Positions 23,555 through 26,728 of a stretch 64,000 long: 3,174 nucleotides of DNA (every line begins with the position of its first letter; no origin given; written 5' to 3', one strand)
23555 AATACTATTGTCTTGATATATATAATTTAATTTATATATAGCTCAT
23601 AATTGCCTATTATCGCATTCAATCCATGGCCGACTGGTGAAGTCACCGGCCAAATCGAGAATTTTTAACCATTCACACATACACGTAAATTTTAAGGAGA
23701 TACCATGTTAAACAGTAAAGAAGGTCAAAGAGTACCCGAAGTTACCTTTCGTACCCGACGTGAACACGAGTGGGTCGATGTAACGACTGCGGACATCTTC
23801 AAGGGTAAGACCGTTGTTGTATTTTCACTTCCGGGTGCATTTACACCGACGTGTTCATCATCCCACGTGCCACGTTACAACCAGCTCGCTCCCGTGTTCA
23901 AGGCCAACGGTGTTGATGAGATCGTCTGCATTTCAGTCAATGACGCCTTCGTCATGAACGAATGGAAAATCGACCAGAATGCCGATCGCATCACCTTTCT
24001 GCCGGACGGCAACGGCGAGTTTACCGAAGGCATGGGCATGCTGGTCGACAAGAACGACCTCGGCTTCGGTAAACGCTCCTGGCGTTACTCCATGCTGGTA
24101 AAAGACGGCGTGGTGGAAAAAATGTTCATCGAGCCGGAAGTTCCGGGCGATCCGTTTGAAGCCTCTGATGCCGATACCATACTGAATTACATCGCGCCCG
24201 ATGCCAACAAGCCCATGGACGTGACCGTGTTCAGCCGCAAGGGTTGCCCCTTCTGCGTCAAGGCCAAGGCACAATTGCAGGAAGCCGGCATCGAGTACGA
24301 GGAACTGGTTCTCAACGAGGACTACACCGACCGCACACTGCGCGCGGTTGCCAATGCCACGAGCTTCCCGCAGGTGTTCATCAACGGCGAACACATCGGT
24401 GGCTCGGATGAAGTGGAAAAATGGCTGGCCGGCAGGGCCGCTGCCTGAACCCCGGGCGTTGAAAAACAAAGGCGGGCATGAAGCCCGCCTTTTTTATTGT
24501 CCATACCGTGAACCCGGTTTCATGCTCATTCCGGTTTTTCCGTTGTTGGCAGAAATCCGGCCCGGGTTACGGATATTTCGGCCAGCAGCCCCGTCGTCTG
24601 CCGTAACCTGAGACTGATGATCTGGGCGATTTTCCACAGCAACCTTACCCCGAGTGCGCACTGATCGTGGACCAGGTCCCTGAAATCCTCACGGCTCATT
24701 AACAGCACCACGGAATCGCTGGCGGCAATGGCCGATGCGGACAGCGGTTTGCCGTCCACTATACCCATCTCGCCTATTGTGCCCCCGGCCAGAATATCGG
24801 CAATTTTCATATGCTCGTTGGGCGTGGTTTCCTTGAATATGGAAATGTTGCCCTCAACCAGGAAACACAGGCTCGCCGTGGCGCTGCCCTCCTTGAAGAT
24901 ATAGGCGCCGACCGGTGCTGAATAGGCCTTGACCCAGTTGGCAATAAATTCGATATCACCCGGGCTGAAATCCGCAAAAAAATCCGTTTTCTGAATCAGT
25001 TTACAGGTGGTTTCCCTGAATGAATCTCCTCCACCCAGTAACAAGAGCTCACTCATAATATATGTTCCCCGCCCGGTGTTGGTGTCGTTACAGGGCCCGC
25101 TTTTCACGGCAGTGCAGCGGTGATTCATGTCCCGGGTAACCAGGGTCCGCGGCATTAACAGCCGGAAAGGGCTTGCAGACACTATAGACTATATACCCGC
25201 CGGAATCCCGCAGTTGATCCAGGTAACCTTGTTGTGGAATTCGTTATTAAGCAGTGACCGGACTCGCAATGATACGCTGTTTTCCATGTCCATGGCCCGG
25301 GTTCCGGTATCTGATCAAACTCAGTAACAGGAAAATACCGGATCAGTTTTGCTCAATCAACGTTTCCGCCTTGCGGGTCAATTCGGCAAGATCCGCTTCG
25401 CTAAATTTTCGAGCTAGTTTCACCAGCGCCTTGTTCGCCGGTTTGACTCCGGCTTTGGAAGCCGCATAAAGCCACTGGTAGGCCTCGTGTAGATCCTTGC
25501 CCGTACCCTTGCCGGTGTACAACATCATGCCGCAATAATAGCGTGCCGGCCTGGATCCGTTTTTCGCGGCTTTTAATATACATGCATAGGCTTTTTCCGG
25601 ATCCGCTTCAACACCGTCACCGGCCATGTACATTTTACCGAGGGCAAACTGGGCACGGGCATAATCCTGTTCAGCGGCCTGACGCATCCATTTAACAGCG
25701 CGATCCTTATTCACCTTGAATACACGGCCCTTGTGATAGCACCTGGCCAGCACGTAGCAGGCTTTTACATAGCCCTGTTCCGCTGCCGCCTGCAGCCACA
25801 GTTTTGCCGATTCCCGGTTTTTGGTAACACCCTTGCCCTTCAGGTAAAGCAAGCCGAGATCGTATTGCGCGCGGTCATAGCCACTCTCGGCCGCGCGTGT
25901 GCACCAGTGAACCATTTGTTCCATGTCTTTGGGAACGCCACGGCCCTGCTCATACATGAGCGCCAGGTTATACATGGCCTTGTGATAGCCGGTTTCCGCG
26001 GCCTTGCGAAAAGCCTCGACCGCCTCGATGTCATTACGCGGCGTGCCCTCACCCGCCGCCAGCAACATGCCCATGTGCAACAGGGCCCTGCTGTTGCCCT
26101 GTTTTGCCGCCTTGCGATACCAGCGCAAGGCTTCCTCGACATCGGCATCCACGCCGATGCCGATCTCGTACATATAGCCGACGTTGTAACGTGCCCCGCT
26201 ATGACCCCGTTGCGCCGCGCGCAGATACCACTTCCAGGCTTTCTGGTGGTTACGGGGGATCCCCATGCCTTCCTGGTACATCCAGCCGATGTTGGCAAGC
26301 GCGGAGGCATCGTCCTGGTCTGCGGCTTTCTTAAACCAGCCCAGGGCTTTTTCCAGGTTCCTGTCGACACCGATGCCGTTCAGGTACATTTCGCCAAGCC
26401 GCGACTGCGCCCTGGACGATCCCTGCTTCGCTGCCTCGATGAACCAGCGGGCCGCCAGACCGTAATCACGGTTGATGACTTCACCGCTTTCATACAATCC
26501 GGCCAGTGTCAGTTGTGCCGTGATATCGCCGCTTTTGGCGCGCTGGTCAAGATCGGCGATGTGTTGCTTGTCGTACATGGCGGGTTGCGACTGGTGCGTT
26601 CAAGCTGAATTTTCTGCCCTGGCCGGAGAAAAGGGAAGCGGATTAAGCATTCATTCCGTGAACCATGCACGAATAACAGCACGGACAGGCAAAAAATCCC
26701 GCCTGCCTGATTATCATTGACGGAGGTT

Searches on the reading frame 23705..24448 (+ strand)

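Call 41: search_protein_families(library=pfam, proteins=[window:23705-24448:+])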
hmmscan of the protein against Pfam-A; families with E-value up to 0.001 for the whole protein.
window:23705-24448:+ (247 aa): 6 families
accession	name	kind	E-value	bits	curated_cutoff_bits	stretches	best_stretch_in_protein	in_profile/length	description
PF08534.16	Redoxin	-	1.5e-32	112.9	26.6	1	5-160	1-148/148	Redoxin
PF00462.30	Glutaredoxin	-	1.2e-16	61.1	22.9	1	173-231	1-60/60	Glutaredoxin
PF00578.27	AhpC-TSA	-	3.3e-12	46.9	26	1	7-133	2-116/124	AhpC/TSA family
PF13417.12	GST_N_3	-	1.8e-05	25.4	22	1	177-245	3-71/75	Glutathione S-transferase, N-terminal domain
PF05768.20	Glrx-like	-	2e-05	25.2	26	1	173-201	2-30/77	Glutaredoxin-like domain (DUF836)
PF13409.12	GST_N_2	-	2.8e-05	25.1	25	1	181-242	2-68/70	Glutathione S-transferase, N-terminal domain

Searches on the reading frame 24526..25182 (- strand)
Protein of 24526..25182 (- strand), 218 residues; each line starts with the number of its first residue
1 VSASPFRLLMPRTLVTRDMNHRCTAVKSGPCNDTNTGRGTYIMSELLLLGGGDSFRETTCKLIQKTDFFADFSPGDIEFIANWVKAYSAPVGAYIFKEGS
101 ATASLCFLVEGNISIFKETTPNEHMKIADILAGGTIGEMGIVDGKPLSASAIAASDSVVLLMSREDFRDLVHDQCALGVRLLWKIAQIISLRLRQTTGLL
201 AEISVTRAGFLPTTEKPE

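Call 41: search_protein_families(library=pfam, proteins=[window:24526-25182:-])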
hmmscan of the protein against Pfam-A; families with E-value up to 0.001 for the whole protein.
window:24526-25182:- (218 aa): 1 family
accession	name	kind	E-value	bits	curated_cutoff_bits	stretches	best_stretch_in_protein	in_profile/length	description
PF00027.35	cNMP_binding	-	3.1e-16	59.6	27.5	1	91-172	6-87/89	Cyclic nucleotide-binding domain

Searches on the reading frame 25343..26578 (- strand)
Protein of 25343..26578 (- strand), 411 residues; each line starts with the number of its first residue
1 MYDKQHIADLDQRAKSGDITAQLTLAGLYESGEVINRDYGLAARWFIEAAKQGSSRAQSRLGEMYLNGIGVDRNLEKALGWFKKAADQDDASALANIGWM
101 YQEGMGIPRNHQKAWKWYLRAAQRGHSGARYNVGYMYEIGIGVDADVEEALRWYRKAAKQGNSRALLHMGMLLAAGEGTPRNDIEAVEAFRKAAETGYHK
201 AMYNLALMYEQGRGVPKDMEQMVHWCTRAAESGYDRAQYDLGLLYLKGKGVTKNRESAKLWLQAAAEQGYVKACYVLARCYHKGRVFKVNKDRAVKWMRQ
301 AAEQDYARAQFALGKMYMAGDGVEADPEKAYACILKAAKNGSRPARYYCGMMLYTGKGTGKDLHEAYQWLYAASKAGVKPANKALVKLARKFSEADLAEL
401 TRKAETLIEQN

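Call 41: search_protein_families(library=pfam, proteins=[window:25343-26578:-])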
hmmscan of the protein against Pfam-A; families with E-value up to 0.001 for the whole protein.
window:25343-26578:- (411 aa): 2 families
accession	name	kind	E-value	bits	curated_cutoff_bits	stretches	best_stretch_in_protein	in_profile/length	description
PF08238.18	Sel1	-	4.9e-88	286.9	30.7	8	56-90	2-36/36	Sel1 repeat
PF23310.1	TPR_27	-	1.1e-10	41.5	27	0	328-372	46-90/110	Plant tetratrico peptide repeats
